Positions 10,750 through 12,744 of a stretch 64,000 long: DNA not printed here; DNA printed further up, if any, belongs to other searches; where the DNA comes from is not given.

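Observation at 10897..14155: Phage-borne vWA-PP2C-Ser/Thr kinase triad (TerY-P-like three-gene module)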

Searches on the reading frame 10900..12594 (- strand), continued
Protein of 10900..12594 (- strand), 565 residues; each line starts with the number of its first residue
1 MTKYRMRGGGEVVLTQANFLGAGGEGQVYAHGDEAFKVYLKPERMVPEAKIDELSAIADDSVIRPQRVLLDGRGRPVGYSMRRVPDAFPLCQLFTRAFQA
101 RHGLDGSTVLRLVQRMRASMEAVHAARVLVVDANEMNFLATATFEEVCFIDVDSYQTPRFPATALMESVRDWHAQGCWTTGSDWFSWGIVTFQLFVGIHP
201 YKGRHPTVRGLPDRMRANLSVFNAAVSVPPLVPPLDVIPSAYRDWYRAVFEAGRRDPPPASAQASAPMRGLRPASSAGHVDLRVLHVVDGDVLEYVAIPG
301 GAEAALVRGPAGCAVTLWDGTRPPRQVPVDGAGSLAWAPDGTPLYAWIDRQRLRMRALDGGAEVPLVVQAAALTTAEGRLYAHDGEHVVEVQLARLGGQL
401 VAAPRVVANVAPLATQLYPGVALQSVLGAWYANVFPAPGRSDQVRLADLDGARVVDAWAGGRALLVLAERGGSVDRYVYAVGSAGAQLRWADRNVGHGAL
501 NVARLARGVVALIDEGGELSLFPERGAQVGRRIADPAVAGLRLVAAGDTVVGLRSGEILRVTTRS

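Call 18: find_encoding_contigs(protein=P0046, flank=6000, max_places=2)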
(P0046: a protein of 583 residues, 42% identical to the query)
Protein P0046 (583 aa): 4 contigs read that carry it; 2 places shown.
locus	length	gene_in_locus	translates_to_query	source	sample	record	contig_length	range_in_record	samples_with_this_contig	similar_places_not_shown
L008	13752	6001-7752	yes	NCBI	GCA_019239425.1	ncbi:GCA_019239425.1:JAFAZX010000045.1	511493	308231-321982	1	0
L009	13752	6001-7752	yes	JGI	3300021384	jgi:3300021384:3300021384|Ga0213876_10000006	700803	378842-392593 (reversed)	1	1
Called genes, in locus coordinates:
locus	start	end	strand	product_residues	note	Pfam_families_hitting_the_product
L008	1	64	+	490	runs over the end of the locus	PF05195:AMP_N, PF00557:Peptidase_M24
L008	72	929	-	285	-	PF10021:PARG_cat_microb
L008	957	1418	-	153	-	PF08719:NADAR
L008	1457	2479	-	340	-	PF03747:ADP_ribosyl_GH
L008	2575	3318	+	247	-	PF00293:NUDIX, PF19368:WHD_AraR, PF21906:WHD_NrtR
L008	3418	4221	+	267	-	-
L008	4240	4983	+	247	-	-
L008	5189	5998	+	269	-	PF13672:PP2C_2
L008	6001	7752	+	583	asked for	-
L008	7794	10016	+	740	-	PF00891:Methyltransf_2 (weak), PF13489:Methyltransf_23 (faint), PF13847:Methyltransf_31, PF08241:Methyltransf_11, PF08242:Methyltransf_12, PF13649:Methyltransf_25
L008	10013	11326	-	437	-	PF07995:GSDH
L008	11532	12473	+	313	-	PF05572:Peptidase_M43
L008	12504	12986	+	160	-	-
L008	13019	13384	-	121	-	-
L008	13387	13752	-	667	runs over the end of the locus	PF22848:ASD1_dom, PF06964:Alpha-L-AF_C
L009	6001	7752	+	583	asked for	-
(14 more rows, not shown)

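Call 35: find_encoding_contigs(protein=P0016, flank=7000, max_places=2)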
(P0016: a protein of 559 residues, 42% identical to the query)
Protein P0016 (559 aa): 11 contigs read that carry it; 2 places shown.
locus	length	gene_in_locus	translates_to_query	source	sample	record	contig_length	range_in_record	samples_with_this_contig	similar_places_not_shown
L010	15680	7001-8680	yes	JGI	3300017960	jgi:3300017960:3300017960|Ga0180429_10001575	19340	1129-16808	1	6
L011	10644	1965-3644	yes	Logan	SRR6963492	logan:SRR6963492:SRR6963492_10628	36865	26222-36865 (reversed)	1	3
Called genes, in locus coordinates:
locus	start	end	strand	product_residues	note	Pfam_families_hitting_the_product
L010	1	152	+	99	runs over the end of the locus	-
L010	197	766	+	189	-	-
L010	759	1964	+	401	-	PF04127:DFP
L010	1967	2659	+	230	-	PF08241:Methyltransf_11 (weak), PF13649:Methyltransf_25 (weak)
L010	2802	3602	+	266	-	-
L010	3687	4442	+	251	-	-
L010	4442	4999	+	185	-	-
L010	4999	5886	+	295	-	PF13672:PP2C_2 (weak)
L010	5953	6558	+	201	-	-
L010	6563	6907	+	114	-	PF17767:NAPRTase_N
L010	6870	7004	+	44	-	-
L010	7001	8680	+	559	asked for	PF00069:Pkinase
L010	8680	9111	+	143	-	PF01396:Zn_ribbon_Top1, PF11672:DUF3268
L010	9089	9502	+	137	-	-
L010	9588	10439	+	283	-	-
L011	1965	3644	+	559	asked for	PF00069:Pkinase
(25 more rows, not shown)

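Call 36: find_encoding_contigs(protein=P0086, flank=7000, max_places=2)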
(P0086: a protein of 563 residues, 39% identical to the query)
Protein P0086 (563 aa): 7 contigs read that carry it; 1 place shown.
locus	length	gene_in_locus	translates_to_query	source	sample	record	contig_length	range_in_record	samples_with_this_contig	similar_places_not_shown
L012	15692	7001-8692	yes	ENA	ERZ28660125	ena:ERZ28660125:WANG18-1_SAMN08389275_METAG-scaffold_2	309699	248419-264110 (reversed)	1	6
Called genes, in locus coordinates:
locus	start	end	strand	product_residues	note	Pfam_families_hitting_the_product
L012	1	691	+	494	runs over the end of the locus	-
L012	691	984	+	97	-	-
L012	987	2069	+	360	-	PF02540:NAD_synthase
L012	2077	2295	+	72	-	-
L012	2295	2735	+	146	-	-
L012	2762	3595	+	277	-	-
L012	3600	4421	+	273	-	-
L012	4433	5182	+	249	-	-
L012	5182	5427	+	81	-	-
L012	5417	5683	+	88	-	-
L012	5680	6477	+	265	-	PF13672:PP2C_2 (weak)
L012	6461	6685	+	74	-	-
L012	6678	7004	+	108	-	-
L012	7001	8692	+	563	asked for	PF00069:Pkinase (weak)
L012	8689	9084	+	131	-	-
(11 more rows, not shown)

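Call 42: find_related_loci(query=A1, collection=viral_contigs, flank=8000)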
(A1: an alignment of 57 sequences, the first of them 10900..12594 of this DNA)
Query A1 (565 aa) in viral_contigs; peptide patterns used: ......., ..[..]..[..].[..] (x = any residue, [..] = any of these).
145 stretches matched a pattern; 85 encode a relative of the query (tblastn E <= 1e-3); the best 80 are kept; 80 distinct loci.
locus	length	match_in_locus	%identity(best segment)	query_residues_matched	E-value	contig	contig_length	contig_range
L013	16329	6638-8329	67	1-564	0e+0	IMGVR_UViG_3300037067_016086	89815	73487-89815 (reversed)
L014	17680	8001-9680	44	3-565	2e-149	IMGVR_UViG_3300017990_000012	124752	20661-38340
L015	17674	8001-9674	43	3-564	7e-148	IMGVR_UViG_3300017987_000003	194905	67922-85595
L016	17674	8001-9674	42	3-565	1e-144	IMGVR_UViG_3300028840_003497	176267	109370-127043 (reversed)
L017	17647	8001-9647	36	6-564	4e-124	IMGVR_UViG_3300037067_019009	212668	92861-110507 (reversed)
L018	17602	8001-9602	40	3-539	1e-120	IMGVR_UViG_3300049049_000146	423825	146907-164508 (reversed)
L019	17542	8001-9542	41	5-521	7e-121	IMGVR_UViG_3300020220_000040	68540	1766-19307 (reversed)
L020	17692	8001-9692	33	3-565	1e-119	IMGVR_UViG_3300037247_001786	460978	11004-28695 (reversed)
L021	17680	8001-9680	39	3-565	6e-119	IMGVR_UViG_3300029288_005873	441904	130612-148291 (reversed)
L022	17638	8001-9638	38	12-561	4e-118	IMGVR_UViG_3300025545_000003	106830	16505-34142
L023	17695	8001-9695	33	5-565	4e-117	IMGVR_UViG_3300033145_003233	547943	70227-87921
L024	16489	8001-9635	34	3-547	1e-115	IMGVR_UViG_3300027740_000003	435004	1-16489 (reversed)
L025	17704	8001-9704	33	1-561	2e-115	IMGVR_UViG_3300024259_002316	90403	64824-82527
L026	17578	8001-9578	39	1-522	3e-115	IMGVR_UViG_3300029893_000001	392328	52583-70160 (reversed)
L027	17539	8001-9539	35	7-525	1e-114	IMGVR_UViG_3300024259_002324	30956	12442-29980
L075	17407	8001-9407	30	1-472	9e-73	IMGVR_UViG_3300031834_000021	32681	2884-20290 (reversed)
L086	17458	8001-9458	26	6-486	1e-62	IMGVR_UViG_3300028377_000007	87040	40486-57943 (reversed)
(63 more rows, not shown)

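Call 50: predict_structure(alignment_id=A1)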
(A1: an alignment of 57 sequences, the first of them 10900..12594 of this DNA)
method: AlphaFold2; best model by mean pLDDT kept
length: 565 residues; sequences in the alignment: 57
mean_pLDDT: 92.1   pTM: 0.85
mean pLDDT of the five models: 92.1, 91.7, 91.3, 90.4, 90.2
residues with pLDDT >= 90: 451; 70-90: 96; 50-70: 12; < 50: 6
segments of 3 or more residues with pLDDT < 50: 266-271
pLDDT, mean of each block of 10 residues (from residue 1): 94 94 87 96 94 97 97 97 93 87 89 96 97 87 94 93 81 89 95 94 94 95 93 89 96 94 56 65 95 95 94 95 94 93 96 94 94 96 98 95 98 94 93 96 97 93 95 90 94 86 96 92 85 90 95 94 90
secondary structure, 60 per line:
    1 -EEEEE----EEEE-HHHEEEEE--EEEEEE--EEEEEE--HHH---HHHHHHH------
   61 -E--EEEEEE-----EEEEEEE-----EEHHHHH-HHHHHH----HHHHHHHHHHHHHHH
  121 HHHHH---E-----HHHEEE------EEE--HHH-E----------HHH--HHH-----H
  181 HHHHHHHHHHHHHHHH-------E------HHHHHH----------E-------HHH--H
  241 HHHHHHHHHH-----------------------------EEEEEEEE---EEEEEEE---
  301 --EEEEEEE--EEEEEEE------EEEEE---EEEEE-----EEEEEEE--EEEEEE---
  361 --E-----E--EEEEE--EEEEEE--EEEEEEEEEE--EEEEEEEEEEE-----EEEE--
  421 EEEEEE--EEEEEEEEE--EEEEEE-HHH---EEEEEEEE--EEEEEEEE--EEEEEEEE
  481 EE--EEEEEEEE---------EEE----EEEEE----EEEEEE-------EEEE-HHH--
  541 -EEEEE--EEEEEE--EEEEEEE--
elements in order: E2-6 E11-14 E19-23 E26-31 E34-39 H48-54 E65-70 E76-82 H90-94 H96-101 H106-125 E138-140 E147-149 H180-196 H211-216 H240-250 E280-287 E291-297 E303-309 E312-318 E325-329 E333-337 E343-349 E352-357 E372-376 E379-384 E387-396 E399-409 E415-418 E421-426 E429-437 E440-445 E453-460 E463-470 E473-482 E485-492 E502-504 E509-513 E518-523 E531-534 E542-546 E549-554 E557-563

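Call 52: fold_search(model_id=the predicted structure, library=pdb)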
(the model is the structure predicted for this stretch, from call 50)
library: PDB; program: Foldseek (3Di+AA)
matches with E <= 10: 1970; with E <= 0.001: 1344
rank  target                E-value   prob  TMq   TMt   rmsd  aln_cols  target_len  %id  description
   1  6xr4_MODEL_1_A        1.5e-10  1.00  0.32  0.19  24.3       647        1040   13  Integrative in situ structure of Parkinsons disease-linked human LRRK2 (released 2020-08-19)
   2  8tzb_A                1.9e-08  1.00  0.31  0.21  24.4       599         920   12  Structure of the C-terminal half of LRRK2 bound to GZD-824 (I2020T mutant) (released 2023-12-06)
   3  4gm8_B                1.7e-06  1.00  0.33  0.54   6.5       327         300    9  Crystal structure of human WD repeat domain 5 with compound MM-102 (released 2013-07-31)
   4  3is5_F                1.8e-06  1.00  0.33  0.66   4.8       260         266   17  Crystal structure of CDPK kinase domain from toxoplasma Gondii, TGME49_018720 (released 2009-10-20)
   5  6g6m                  1.8e-06  1.00  0.29  0.45   7.0       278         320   11  Crystal structure of the computationally designed Tako8 protein in P42212 (released 2018-11-28)
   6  4dn5_B                1.9e-06  1.00  0.31  0.50   5.3       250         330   17  Crystal Structure of NF-kB-inducing Kinase (NIK) (released 2012-06-27)
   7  9gaw_A                2.1e-06  1.00  0.28  0.12  14.6       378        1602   11  High-resolution structure of the Anaphase-promoting complex/cyclosome (APC/C) bound to co-activator Cdh1 (released 2024-08-14)
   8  5xs2_A                2.3e-06  1.00  0.29  0.42   5.6       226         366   18  CDK8-CYCC IN COMPLEX WITH COMPOUND 17:3-chloro-4-(4-pyridyl)-1H-pyrrole-2-carboxamide (released 2017-08-09)
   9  5ear_B                2.4e-06  1.00  0.31  0.50   7.7       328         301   12  Crystal structure of human WDR5 in complex with compound 9d (released 2015-11-04)
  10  2w18                  2.7e-06  1.00  0.32  0.53   7.4       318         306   10  Crystal structure of the C-terminal WD40 domain of human PALB2 (released 2009-07-28)
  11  9fjx_A                2.7e-06  1.00  0.20  0.11  31.1       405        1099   10  Crystal structure of human CRBN-DDB1 in complex with Lenalidomide (released 2025-01-29)
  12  6ti8_A                2.8e-06  1.00  0.27  0.49   5.8       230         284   16  IRAK4 IN COMPLEX WITH inhibitor (released 2020-10-28)
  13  7klj_A                2.8e-06  1.00  0.32  0.49   7.3       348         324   10  Crystal structure of the WD-repeat domain of human KIF21A (released 2020-12-16)
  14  8fgw_A                2.8e-06  1.00  0.26  0.15  12.0       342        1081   13  Human IFT-A complex structures provide molecular insights into ciliary transport (released 2023-02-22)
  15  9m6p_AAA              3.3e-06  1.00  0.30  0.57   5.6       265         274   14  Discovery of a bifunctional PKMYT1-targeting PROTAC empowered by AI-generation (released 2025-11-05)
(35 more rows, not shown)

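Call 55: find_related_loci(query=A1, collection=genome_contigs, flank=8000)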
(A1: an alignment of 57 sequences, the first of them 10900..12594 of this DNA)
Query A1 (565 aa) in genome_contigs; peptide patterns used: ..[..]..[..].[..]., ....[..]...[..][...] (x = any residue, [..] = any of these).
158 stretches matched a pattern; 127 encode a relative of the query (tblastn E <= 1e-3); the best 80 are kept; 80 distinct loci.
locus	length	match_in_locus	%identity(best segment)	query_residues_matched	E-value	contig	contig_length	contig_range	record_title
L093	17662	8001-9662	40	1-561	1e-132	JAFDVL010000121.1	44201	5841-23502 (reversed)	MAG: Acidobacteria bacterium isolate SZAS-15 ACID-KAN-5__121__length-44201, whole genome shotgun sequence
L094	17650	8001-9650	43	8-564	4e-125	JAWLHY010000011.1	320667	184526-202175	MAG: Armatimonadota bacterium isolate 30dZY2.bin.9 NODE_81_length_320667_cov_15.231486, whole genome shotgun sequence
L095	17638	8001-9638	42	9-564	5e-125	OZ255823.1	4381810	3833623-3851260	MAG: Capsulimonadaceae bacterium isolate 0e0e4994-cba3-4c6d-b89d-4184e066f449 genome assembly, chromosome: 1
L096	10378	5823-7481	40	6-565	4e-125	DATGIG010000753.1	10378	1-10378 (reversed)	MAG TPA_asm: Chthonomonadaceae bacterium isolate SMAG_U9801 k141_295421, whole genome shotgun sequence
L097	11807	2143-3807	39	3-564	3e-125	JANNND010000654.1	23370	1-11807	MAG: Blastocatellia bacterium isolate SOY_35_metabat.182 SOY_35_k141_2435335, whole genome shotgun sequence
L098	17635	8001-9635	42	2-547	8e-125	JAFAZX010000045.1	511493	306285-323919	MAG: Acidobacteriota bacterium isolate CP_BM_RX_R9_16 BM_RX_R9_k147_4434569, whole genome shotgun sequence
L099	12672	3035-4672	40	1-547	3e-124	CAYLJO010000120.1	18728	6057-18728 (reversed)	MAG TPA_asm: uncultured Blastocatellaceae bacterium isolate SRP272529_co1_149 genome assembly, contig: NODE_4889_length_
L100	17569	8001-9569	43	9-540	2e-123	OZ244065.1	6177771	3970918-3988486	MAG: Capsulimonadaceae bacterium isolate b96f50d5-ec74-4825-8ec0-1eb044643813 genome assembly, chromosome: 1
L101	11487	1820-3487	38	3-565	4e-122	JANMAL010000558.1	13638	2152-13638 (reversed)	MAG: Blastocatellia bacterium isolate OTE_12_concoct_250 OTE_12_k141_3305042, whole genome shotgun sequence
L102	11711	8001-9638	42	9-564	7e-122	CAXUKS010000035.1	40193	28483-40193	MAG TPA_asm: uncultured Armatimonadales bacterium isolate public_SRR11456914_metawrap_bin.21 genome assembly, contig: pu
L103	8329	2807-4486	41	1-564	1e-121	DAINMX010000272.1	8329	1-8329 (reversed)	MAG TPA_asm: Myxococcota bacterium isolate CTOTU11650 NODE_4791_length_8329_cov_7.128716, whole genome shotgun sequence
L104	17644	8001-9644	42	6-562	2e-120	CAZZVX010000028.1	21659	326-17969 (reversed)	MAG: Armatimonadota bacterium isolate Brown_J.bin.7 genome assembly, contig: NODE_492_length_21659_cov_5.687836, whole g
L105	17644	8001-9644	41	9-565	2e-120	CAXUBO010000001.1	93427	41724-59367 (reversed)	MAG TPA_asm: uncultured Armatimonadales bacterium isolate public_SRR14722165_metawrap_bin.3 genome assembly, contig: pub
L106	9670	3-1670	38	8-565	3e-120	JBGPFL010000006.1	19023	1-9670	MAG: Blastocatellia bacterium isolate OBJ_0618_7090110_68 k141_847131_length_19023_cov_15.1904, whole genome shotgun seq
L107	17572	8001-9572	41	7-540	3e-120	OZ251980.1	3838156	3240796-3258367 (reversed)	MAG: Capsulimonadaceae bacterium isolate 06eb62b4-fc4b-4abf-9e54-2ecc4e52469e genome assembly, chromosome: 1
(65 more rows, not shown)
